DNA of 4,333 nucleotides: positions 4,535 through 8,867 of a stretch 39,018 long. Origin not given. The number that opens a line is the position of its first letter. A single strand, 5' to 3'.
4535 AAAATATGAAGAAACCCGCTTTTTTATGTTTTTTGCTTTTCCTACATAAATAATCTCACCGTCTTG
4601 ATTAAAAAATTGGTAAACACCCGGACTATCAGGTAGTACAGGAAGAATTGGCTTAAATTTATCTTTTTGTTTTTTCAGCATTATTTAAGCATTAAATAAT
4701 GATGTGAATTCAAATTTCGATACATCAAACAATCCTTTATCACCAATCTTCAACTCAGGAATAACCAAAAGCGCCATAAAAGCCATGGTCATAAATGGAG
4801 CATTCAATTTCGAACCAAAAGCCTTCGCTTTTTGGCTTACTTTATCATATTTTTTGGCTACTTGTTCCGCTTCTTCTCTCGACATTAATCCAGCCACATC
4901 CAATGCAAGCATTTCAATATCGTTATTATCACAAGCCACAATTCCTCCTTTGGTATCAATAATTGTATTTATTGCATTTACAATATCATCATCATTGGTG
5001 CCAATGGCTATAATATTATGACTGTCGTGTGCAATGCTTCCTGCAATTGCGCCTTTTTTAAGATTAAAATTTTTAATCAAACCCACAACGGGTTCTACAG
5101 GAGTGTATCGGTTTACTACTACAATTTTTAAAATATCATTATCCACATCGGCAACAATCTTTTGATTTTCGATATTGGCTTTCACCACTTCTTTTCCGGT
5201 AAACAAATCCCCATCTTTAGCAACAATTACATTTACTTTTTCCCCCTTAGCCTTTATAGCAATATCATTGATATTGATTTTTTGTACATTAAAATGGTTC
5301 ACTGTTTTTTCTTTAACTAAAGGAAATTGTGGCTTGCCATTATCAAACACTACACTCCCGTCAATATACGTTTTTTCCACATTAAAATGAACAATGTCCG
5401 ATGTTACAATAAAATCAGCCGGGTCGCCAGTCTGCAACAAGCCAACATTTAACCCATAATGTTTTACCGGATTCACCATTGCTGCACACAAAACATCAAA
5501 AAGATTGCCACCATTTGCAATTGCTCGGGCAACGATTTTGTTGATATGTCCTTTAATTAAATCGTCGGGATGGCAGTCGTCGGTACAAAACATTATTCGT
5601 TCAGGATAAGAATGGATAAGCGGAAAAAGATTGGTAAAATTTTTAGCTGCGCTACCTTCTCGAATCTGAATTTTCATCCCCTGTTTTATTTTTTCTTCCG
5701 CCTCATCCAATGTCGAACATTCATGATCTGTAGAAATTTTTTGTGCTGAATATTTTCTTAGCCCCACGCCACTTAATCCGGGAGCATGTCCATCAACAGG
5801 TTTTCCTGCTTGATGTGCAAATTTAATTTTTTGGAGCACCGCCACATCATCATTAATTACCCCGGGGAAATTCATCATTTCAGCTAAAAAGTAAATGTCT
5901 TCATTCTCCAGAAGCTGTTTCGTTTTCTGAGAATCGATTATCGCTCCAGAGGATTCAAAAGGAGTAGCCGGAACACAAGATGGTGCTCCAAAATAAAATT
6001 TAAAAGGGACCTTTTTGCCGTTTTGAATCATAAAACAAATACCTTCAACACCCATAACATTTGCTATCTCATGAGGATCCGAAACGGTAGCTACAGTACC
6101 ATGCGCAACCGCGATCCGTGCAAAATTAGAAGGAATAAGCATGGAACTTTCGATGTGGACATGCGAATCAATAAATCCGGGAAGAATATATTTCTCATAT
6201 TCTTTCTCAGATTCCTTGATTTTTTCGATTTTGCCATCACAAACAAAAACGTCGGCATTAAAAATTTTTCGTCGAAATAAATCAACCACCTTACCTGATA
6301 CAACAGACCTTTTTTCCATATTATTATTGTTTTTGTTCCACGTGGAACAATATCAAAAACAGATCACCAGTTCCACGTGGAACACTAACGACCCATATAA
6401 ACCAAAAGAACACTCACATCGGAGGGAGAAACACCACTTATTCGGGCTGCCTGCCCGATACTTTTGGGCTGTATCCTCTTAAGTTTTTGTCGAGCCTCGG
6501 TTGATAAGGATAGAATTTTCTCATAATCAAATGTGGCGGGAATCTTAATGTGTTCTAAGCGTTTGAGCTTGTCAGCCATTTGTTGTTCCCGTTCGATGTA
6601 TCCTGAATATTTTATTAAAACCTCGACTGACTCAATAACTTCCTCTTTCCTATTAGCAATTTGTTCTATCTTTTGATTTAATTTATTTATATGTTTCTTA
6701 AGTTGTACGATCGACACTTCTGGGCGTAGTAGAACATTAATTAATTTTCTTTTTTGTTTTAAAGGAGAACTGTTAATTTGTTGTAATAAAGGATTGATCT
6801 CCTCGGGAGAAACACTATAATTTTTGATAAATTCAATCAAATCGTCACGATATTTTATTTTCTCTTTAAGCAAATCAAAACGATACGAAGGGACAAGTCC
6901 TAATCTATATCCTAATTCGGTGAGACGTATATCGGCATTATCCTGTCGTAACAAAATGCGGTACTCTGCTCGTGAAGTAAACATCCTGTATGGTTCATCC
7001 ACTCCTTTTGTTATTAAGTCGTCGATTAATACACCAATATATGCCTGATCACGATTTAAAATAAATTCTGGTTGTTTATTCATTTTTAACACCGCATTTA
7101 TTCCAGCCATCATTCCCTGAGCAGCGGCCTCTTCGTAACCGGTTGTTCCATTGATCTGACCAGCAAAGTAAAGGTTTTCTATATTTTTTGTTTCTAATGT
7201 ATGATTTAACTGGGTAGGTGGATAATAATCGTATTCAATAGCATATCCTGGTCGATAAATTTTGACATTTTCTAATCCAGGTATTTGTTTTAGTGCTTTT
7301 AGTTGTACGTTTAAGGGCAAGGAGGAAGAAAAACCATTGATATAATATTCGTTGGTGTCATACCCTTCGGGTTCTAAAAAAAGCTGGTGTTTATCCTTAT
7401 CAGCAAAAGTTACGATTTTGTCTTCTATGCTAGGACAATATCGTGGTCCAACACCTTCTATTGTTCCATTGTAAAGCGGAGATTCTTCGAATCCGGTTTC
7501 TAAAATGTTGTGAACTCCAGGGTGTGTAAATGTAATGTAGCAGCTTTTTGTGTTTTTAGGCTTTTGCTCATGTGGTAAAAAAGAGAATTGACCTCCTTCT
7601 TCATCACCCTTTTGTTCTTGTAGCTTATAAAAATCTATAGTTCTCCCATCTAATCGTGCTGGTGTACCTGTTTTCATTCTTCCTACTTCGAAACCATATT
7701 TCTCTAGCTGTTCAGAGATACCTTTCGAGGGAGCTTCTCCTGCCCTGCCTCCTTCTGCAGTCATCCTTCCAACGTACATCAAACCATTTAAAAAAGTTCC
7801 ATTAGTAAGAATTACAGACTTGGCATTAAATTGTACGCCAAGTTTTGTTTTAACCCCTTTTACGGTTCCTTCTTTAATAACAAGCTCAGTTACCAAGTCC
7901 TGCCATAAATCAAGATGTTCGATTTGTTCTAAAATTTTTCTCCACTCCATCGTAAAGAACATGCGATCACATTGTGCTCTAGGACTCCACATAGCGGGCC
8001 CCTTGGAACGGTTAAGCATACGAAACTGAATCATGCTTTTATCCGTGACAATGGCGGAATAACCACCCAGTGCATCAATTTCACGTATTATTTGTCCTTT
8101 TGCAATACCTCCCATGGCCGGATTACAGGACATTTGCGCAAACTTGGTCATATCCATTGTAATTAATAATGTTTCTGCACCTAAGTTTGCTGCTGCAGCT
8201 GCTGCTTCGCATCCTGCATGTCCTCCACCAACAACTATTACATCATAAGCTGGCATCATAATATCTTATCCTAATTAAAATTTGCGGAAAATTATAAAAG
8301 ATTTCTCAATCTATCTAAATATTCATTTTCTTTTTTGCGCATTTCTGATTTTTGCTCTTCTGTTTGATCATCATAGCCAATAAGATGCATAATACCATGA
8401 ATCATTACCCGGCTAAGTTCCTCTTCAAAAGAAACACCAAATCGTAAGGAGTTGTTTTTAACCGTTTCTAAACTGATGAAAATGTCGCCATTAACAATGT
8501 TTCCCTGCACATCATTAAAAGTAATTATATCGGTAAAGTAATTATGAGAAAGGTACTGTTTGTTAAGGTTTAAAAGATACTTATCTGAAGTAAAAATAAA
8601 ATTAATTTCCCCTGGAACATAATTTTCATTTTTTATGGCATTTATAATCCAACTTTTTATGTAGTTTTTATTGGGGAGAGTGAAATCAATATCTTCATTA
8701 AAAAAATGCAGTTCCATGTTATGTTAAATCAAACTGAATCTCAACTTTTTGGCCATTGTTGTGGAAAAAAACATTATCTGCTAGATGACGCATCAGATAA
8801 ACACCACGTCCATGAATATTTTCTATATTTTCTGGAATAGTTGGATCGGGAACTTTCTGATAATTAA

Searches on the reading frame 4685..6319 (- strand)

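Call 58: search_protein_families(library=pfam, proteins=[window:4685-6319:-], max_evalue=0.00001)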
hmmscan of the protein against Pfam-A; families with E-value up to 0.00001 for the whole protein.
window:4685-6319:- (544 aa): 2 families
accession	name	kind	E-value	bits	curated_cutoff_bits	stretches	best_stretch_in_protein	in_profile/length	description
PF13382.11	Adenine_deam_C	-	5.1e-60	202.2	27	1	372-537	2-169/169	Adenine deaminase C-terminal domain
PF01979.26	Amidohydro_1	-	2.9e-36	125.9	25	1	44-324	1-345/345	Amidohydrolase family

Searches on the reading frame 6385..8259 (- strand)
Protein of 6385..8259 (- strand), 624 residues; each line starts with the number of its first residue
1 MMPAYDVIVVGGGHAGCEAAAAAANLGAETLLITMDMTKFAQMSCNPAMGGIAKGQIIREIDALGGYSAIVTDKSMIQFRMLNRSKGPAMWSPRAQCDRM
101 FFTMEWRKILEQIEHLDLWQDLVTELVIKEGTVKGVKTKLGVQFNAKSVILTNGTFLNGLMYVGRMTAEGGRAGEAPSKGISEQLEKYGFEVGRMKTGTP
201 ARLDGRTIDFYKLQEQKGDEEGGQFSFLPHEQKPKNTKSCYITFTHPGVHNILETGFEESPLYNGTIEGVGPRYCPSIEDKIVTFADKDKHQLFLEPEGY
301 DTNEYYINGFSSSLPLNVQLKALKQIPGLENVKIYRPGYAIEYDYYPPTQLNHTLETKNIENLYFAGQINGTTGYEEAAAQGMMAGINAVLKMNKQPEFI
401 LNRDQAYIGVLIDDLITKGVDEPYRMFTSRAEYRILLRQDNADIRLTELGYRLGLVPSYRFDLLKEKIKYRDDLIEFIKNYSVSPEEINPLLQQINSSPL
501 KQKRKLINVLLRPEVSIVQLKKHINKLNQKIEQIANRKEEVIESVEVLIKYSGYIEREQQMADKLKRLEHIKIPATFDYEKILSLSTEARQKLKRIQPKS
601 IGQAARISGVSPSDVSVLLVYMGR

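Call 58: search_protein_families(library=pfam, proteins=[window:6385-8259:-], max_evalue=0.00001)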
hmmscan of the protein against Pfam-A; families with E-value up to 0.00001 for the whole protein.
window:6385-8259:- (624 aa): 5 families
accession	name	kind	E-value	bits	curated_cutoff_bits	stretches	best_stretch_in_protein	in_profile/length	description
PF01134.28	GIDA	-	1.5e-161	538.3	22.1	1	6-396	1-390/391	Glucose inhibited division protein A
PF13932.14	SAM_GIDA_C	-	2.9e-26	91.5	27.1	1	564-619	2-57/57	tRNA modifying enzyme MnmG/GidA C-terminal helical bundle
PF21680.2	GIDA_C_1st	-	8.3e-17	62.2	24.7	1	460-559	3-96/96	tRNA modifying enzyme MnmG/GidA C-terminal helical domain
PF12831.13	FAD_oxidored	-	6.1e-07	29.5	27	1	6-34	1-29/416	FAD dependent oxidoreductase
PF07992.20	Pyr_redox_2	-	2.4e-06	27.6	26.1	1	5-154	1-108/291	Pyridine nucleotide-disulphide oxidoreductase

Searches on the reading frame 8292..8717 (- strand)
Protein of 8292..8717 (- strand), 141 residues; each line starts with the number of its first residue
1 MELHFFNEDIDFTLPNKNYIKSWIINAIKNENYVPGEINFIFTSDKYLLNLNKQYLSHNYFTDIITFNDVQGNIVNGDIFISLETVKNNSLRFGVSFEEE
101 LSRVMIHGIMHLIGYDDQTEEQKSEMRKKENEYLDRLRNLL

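Call 58: search_protein_families(library=pfam, proteins=[window:8292-8717:-], max_evalue=0.00001)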
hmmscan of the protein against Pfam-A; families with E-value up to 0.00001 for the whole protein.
window:8292-8717:- (141 aa): 1 family
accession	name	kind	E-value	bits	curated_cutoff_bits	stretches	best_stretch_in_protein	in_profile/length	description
PF02130.23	YbeY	-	1.2e-29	103.2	25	1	16-137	7-129/129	Endoribonuclease YbeY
